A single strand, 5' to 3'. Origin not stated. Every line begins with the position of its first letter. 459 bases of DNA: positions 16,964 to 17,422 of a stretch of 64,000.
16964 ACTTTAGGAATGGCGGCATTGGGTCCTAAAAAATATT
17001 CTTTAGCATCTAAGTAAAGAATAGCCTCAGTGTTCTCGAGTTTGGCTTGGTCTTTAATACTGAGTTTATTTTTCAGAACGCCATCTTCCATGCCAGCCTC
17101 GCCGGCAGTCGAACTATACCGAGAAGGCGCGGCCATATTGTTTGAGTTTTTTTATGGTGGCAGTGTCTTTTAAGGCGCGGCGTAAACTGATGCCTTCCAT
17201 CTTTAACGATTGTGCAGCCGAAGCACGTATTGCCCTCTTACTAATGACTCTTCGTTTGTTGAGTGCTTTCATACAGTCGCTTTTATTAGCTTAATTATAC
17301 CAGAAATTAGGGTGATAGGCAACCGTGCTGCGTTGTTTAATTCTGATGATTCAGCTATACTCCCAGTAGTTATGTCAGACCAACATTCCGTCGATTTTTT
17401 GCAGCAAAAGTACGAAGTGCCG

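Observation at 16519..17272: Complete class I Fic toxin-antitoxin module, with an untracked 52-aa antitoxin bearing the inhibitory SxxxEG motif, next to tRNA-Val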

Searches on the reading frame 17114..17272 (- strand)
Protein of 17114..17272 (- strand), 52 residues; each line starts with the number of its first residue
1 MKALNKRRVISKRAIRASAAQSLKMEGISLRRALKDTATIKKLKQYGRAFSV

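Call 4: search_protein_families(library=pfam, proteins=[window:17114-17272:-], max_evalue=1)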
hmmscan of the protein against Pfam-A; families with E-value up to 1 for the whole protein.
window:17114-17272:- (52 aa): 0 families

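Call 5: search_protein_families(library=ncbifam, proteins=[window:17114-17272:-], max_evalue=1)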
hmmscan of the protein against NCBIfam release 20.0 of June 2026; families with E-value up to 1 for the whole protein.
window:17114-17272:- (52 aa): 0 families

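Call 7: search_solved_structures(query=window:17114-17272:-, max_evalue=10, show_alignments=3)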
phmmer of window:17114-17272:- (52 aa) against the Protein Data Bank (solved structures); distinct sequences matched with E-value up to 10: 0.

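Call 8: find_homologous_proteins(query=window:17114-17272:-, max_evalue=10)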
Query window:17114-17272:- (52 aa): 2 proteins with E <= 10 among 2 candidates.
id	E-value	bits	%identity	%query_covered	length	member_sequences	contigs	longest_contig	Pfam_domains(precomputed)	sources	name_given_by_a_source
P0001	1.6e-22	94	100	100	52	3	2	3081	-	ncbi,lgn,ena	-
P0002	7.0e-7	46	60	90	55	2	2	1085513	-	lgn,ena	-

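Call 13: find_encoding_contigs(protein=P0002, flank=4000, max_places=4)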
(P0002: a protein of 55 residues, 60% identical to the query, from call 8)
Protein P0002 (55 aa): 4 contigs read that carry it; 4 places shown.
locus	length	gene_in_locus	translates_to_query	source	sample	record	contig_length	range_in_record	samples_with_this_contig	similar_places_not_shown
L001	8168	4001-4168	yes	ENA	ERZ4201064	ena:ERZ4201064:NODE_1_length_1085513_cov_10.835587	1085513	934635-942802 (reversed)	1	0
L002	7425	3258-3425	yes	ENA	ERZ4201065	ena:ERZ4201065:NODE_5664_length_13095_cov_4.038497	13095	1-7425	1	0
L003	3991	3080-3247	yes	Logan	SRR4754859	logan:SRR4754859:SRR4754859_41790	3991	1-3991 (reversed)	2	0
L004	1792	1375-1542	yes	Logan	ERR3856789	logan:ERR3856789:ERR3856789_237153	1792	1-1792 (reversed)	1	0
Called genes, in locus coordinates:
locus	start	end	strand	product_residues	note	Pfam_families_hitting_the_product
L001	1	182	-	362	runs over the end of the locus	PF02481:DNA_processg_A, PF18306:LDcluster4 (weak), PF17782:WHD_DprA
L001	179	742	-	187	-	PF01195:Pept_tRNA_hydro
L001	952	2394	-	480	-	PF01926:MMR_HSR1, PF02421:FeoB_N (weak), PF00350:Dynamin_N (weak), PF01926:MMR_HSR1, PF02421:FeoB_N, PF04548:AIG1 (weak), PF00009:GTP_EFTU (weak), PF14714:KH_dom-like, +6 more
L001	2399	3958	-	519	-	PF03816:LytR_cpsA_psr, PF13399:LytR_C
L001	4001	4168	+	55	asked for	-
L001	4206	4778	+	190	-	PF02661:Fic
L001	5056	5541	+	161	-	PF03118:RNA_pol_A_CTD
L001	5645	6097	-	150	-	PF00293:NUDIX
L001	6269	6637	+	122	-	-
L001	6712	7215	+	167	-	PF01230:HIT (weak)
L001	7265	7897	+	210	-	PF10502:Peptidase_S26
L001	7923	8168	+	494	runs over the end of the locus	PF13393:tRNA-synt_His, PF00587:tRNA-synt_2b, PF03129:HGTP_anticodon (weak)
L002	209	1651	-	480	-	PF01926:MMR_HSR1, PF02421:FeoB_N (weak), PF00350:Dynamin_N (weak), PF01926:MMR_HSR1, PF02421:FeoB_N, PF04548:AIG1 (weak), PF00009:GTP_EFTU (weak), PF14714:KH_dom-like, +6 more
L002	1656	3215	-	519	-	PF03816:LytR_cpsA_psr, PF13399:LytR_C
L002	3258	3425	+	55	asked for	-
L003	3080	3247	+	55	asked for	-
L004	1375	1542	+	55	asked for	-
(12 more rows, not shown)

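Call 14: find_encoding_contigs(protein=P0001, flank=6000, max_places=4)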
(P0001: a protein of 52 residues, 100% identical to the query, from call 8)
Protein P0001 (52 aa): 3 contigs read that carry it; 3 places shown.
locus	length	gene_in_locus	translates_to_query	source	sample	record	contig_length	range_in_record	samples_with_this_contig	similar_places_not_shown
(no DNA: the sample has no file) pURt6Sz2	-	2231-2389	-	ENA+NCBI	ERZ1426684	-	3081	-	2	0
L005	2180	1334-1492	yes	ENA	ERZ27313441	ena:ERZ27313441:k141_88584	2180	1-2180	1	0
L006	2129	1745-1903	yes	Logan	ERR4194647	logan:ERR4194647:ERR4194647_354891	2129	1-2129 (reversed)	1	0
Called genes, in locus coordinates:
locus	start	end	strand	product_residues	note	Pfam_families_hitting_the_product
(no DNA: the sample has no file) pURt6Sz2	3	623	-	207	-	?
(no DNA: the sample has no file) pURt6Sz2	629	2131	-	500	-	PF03816:LytR_cpsA_psr, PF13399:LytR_C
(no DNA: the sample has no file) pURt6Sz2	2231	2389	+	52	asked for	-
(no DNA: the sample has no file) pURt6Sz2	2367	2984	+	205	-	PF02661:Fic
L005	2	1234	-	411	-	?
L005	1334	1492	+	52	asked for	-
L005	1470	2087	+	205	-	PF02661:Fic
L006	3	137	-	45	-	?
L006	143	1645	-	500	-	PF03816:LytR_cpsA_psr, PF13399:LytR_C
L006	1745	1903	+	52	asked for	-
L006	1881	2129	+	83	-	?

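Call 16: search_protein_representatives(protein=window:17114-17272:-)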
Query: 52 residues. Proteins with E-value up to 0.001 (for the whole library): 8; up to 1e-10: 1; up to 1e-30: 0. The best 8 are listed.
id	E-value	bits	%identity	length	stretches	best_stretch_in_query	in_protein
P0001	5.1e-23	93.8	100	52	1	1-52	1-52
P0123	1.7e-07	46.4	59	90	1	2-52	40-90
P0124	3.5e-06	42.4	59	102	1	8-52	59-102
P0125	1.8e-04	37.2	52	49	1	6-51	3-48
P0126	2.2e-04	36.9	46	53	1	3-52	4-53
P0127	4.3e-04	36.0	51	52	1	8-52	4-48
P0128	5.3e-04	35.7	36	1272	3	23-50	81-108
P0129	9.0e-04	35.0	52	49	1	5-52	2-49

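Call 21: find_homologous_proteins(query=A2, max_evalue=1)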
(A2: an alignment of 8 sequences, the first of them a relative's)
Query A2 (8 sequences) (52 aa, profile of the alignment): 127 proteins with E <= 1 among 840 candidates; the best 120 are listed.
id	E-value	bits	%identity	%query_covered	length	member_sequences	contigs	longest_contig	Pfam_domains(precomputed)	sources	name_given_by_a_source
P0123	5.1e-24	102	59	98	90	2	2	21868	-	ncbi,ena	-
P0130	6.9e-23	98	57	94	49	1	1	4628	-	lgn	-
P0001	4.7e-22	95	100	100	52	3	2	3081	-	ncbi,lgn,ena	-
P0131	7.6e-22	95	60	83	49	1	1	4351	-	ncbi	-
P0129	2.8e-21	93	51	94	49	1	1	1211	-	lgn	-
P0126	3.4e-21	93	47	98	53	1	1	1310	-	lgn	-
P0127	4.1e-21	92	51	90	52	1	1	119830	-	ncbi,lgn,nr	ncbi:MAG: hypothetical protein Q8P32_01015 [Candidatus Komeilibacteria bacterium]|nr:hypothetical pr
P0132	7.2e-21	92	67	69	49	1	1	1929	-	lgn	-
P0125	1.6e-20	90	52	85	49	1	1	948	-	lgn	-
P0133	3.0e-20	90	53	94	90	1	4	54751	-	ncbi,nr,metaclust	ncbi:hypothetical protein A3C09_04160 [Candidatus Uhrbacteria bacterium RIFCSPHIGHO2_02_FULL_47_44]|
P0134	3.1e-20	90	49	90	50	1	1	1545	-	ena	-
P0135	3.8e-20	89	53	94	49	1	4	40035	-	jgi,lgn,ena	-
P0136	5.3e-20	89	52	100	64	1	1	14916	-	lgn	-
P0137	6.4e-20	89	50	96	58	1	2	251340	-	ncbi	-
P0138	1.2e-19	88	57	94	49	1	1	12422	-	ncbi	-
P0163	8.3e-17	79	45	94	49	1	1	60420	-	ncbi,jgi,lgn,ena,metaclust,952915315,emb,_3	jgi:hypothetical protein|metaclust:\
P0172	1.5e-16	78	47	83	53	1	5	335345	-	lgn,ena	-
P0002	5.1e-16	76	60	90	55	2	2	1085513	-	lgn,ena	-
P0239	1.5e-12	65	41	94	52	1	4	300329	-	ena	-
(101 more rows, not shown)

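Call 22: search_solved_structures(query=A2, max_evalue=10, show_alignments=5)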
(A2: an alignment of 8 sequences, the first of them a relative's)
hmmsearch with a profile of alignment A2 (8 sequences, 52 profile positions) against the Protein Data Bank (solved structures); distinct sequences matched with E-value up to 10: 2.
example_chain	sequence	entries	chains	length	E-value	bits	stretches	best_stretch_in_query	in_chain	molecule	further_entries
2fs1_A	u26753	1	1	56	0.12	15.5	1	29-48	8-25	PSD-1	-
3x1t_D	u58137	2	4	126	3.2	11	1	6-40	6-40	Histone H2B type 1-A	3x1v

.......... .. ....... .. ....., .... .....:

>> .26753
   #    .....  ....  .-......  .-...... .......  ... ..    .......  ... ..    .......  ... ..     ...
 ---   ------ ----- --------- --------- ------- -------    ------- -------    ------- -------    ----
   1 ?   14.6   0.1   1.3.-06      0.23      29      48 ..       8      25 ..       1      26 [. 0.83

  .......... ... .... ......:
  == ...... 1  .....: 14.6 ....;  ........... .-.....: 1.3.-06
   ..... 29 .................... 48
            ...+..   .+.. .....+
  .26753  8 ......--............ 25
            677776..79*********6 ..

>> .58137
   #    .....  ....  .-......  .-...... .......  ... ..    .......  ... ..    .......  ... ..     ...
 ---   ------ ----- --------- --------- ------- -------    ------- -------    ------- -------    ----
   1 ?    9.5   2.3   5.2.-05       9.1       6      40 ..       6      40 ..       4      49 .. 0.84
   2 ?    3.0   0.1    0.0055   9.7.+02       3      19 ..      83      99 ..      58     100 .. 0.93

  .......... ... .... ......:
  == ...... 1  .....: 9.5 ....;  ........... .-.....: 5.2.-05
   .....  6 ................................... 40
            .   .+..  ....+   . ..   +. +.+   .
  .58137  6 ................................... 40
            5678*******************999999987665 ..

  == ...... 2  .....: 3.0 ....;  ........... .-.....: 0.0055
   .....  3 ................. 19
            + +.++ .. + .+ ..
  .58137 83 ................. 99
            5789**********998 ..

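Call 23: search_protein_families(library=pfam, alignment_id=A2, max_evalue=10)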
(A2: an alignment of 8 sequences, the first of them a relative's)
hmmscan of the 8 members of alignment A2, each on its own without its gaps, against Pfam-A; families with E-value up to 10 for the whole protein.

A. member 1, P0001 (52 aa): 0 families

B. families by the number of members that match (of 8 scanned): 0 families

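Call 35: find_encoding_contigs(protein=P0127, flank=3000, max_places=2)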
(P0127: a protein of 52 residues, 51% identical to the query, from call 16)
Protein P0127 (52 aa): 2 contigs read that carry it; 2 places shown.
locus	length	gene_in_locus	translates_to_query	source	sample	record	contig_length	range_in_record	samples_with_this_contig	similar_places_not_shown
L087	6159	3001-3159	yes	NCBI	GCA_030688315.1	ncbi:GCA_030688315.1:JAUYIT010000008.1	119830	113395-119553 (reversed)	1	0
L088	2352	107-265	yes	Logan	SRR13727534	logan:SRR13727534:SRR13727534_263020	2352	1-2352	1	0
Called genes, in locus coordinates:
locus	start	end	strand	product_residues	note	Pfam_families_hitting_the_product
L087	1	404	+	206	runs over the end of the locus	-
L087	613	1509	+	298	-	PF10017:Methyltransf_33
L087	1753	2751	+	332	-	PF02146:SIR2 (weak)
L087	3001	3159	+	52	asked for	-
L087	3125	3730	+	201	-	PF02661:Fic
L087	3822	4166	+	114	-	PF00719:Pyrophosphatase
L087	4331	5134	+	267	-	-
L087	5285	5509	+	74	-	PF21748:UPF0150 (weak)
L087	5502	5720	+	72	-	PF07927:HicA_toxin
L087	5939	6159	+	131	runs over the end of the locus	-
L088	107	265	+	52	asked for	-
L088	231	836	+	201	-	PF02661:Fic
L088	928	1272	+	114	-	PF00719:Pyrophosphatase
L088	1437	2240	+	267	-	-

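Call 36: find_encoding_contigs(protein=P0137, flank=3000, max_places=2)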
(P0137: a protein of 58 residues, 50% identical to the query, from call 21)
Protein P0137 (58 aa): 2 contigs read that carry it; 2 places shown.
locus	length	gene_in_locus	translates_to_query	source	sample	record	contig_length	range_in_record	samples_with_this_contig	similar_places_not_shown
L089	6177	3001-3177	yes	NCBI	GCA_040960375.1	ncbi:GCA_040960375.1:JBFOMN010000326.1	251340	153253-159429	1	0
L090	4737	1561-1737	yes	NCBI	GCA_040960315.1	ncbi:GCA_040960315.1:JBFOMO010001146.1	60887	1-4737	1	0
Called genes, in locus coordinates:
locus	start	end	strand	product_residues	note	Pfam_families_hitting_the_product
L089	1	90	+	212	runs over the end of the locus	PF00702:Hydrolase (weak), PF12710:HAD, PF13419:HAD_2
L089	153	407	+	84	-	-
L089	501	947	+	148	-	PF09424:YqeY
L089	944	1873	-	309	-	-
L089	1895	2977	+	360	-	PF13167:GTP-bdg_N, PF03193:RsgA_GTPase (faint), PF16360:GTP-bdg_M, PF01926:MMR_HSR1, PF02421:FeoB_N (weak), PF16897:MMR_HSR1_Xtn (weak)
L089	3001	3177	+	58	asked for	-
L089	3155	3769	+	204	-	PF02661:Fic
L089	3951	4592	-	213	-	-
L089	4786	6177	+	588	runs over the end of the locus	PF18895:T4SS_pilin (weak), PF13205:Big_5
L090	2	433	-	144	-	?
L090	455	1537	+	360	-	PF13167:GTP-bdg_N, PF03193:RsgA_GTPase (faint), PF16360:GTP-bdg_M, PF01926:MMR_HSR1, PF02421:FeoB_N (weak), PF16897:MMR_HSR1_Xtn (weak)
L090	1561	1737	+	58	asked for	-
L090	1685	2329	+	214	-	PF02661:Fic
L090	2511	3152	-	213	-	-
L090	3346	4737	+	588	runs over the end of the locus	PF18895:T4SS_pilin (weak), PF13205:Big_5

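Call 37: find_encoding_contigs(protein=P0239, flank=3000, max_places=2)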
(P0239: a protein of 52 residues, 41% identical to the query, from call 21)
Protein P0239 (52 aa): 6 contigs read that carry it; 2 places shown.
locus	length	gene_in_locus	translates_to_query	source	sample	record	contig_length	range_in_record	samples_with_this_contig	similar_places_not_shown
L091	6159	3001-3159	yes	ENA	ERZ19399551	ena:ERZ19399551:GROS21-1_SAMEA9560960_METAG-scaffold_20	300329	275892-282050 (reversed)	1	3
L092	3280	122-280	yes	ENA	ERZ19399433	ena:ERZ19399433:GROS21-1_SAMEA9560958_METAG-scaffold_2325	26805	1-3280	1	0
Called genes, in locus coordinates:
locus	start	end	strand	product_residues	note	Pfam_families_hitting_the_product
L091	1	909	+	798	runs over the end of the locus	PF00580:UvrD-helicase, PF01443:Viral_helicase1 (faint), PF13245:AAA_19, PF13361:UvrD_C, PF00929:RNase_T, PF13538:UvrD_C_2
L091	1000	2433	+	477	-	PF01943:Polysacc_synt, PF13440:Polysacc_synt_3, PF03023:MurJ (weak)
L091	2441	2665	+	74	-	PF07866:DUF1653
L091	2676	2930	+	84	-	-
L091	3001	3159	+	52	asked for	-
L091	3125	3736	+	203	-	PF02661:Fic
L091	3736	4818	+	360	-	PF13439:Glyco_transf_4 (weak), PF13579:Glyco_trans_4_4 (weak), PF20706:GT4-conflict, PF00534:Glycos_transf_1, PF13692:Glyco_trans_1_4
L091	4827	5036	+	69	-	PF05635:23S_rRNA_IVP (weak)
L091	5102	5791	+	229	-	PF00535:Glycos_transf_2, PF10111:Glyco_tranf_2_2, PF13506:Glyco_transf_21, PF13641:Glyco_tranf_2_3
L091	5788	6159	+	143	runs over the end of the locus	PF02643:DUF192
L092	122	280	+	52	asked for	-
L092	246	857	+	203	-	PF02661:Fic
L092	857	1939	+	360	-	PF13439:Glyco_transf_4 (weak), PF13579:Glyco_trans_4_4 (weak), PF20706:GT4-conflict, PF00534:Glycos_transf_1, PF13692:Glyco_trans_1_4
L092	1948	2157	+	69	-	PF05635:23S_rRNA_IVP (weak)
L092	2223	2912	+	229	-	PF00535:Glycos_transf_2, PF10111:Glyco_tranf_2_2, PF13506:Glyco_transf_21, PF13641:Glyco_tranf_2_3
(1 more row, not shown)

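Call 38: find_encoding_contigs(protein=P0172, flank=3000, max_places=2)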
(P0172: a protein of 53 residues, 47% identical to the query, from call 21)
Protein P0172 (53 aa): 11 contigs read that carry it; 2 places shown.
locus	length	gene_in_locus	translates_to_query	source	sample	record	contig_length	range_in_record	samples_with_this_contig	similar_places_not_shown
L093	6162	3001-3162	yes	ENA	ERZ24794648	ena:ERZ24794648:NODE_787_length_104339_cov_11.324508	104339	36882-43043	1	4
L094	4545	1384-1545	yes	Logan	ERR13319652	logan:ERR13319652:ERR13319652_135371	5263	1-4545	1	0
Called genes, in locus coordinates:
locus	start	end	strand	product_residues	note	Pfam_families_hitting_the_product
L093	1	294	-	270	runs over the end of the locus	PF02899:Phage_int_SAM_1 (weak), PF13495:Phage_int_SAM_4, PF00589:Phage_integrase, PF22823:MrpR_C_cat (faint)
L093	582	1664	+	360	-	PF13784:Fic_N, PF02661:Fic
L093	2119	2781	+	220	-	-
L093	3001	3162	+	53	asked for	-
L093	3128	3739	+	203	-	PF02661:Fic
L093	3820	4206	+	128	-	-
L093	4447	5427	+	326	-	-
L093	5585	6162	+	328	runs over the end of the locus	-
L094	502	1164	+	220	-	-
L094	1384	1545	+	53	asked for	-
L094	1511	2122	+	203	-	PF02661:Fic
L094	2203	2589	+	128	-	-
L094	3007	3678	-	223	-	-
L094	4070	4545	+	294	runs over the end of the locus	-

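Call 39: find_encoding_contigs(protein=P0163, flank=3000, max_places=2)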
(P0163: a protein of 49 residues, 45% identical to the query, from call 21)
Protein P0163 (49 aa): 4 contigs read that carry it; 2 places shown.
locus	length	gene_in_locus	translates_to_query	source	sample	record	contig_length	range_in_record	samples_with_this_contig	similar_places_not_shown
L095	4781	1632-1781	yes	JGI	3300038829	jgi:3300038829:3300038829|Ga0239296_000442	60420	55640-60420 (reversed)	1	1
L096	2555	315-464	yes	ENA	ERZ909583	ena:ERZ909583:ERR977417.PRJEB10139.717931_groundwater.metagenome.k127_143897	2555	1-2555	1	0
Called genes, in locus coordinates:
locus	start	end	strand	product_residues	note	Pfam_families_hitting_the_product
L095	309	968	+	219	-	PF01936:NYN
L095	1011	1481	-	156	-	PF13302:Acetyltransf_3 (weak), PF00583:Acetyltransf_1, PF13673:Acetyltransf_10, PF13508:Acetyltransf_7, PF14542:Acetyltransf_CG (faint), PF08445:FR47 (weak)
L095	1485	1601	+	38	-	-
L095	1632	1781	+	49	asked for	-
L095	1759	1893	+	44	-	-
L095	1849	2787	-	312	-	PF01048:PNP_UDP_1 (weak)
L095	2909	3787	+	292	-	PF12146:Hydrolase_4 (weak), PF00561:Abhydrolase_1, PF12697:Abhydrolase_6 (weak)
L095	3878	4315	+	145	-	-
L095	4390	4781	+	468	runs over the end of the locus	PF13567:DUF4131, PF03772:Competence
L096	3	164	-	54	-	?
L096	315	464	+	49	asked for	-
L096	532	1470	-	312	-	PF01048:PNP_UDP_1 (weak)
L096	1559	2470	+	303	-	PF00561:Abhydrolase_1, PF12146:Hydrolase_4 (weak), PF12697:Abhydrolase_6 (weak)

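Call 49: predict_structure(alignment_id=A3)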
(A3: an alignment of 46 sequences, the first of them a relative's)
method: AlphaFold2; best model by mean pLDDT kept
length: 52 residues; sequences in the alignment: 46
mean_pLDDT: 70.6   pTM: 0.41
mean pLDDT of the five models: 70.6, 69.7, 66.9, 66.6, 64.4
residues with pLDDT >= 90: 0; 70-90: 36; 50-70: 14; < 50: 2
segments of 3 or more residues with pLDDT < 50: none
pLDDT, mean of each block of 10 residues (from residue 1): 60 78 75 72 71 50
secondary structure, 60 per line:
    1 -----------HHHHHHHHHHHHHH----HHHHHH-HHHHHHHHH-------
elements in order: H12-25 H30-35 H37-45

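Call 52: fold_search(model_id=the predicted structure, library=pdb)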
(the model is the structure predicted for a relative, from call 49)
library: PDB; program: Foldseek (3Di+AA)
matches with E <= 10: 8; with E <= 0.001: 0
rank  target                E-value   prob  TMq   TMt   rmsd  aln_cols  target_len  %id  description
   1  2w6l                  7.0e+00  0.14  0.42  0.17   1.7        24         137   38  The crystal structure at 1.7 A resolution of CobE, a protein from the cobalamin (vitamin B12) biosynthetic pathway (released 2008-12-30)
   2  3ktb_A                8.1e+00  0.04  0.30  0.16   8.3        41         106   20  Crystal Structure of Arsenical Resistance Operon Trans-acting Repressor from Bacteroides vulgatus ATCC 8482 (released 2009-12-08)
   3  3sc3_B                8.7e+00  0.04  0.38  0.11   9.7        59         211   15  Crystal structure of a Putative DNA replication regulator Hda (Sama_1916) from SHEWANELLA AMAZONENSIS SB2B at 3.00 A r (released 2011-07-13)
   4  2ckz_A                8.7e+00  0.03  0.25  0.25   7.4        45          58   20  X-ray structure of RNA polymerase III subcomplex C17-C25. (released 2006-07-13)
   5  4msp_A                9.4e+00  0.06  0.40  0.13   4.5        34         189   15  Crystal structure of human peptidyl-prolyl cis-trans isomerase FKBP22 (aka FKBP14) containing two EF-hand motifs (released 2013-12-25)
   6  3ktb_C                9.4e+00  0.03  0.30  0.16   8.3        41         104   20  Crystal Structure of Arsenical Resistance Operon Trans-acting Repressor from Bacteroides vulgatus ATCC 8482 (released 2009-12-08)
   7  16vp                  9.4e+00  0.02  0.24  0.05   2.6        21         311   28  CONSERVED CORE OF THE HERPES SIMPLEX VIRUS TRANSCRIPTIONAL REGULATORY PROTEIN VP16 (released 1999-07-28)
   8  3ktb_B                9.4e+00  0.01  0.23  0.14   8.3        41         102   27  Crystal Structure of Arsenical Resistance Operon Trans-acting Repressor from Bacteroides vulgatus ATCC 8482 (released 2009-12-08)
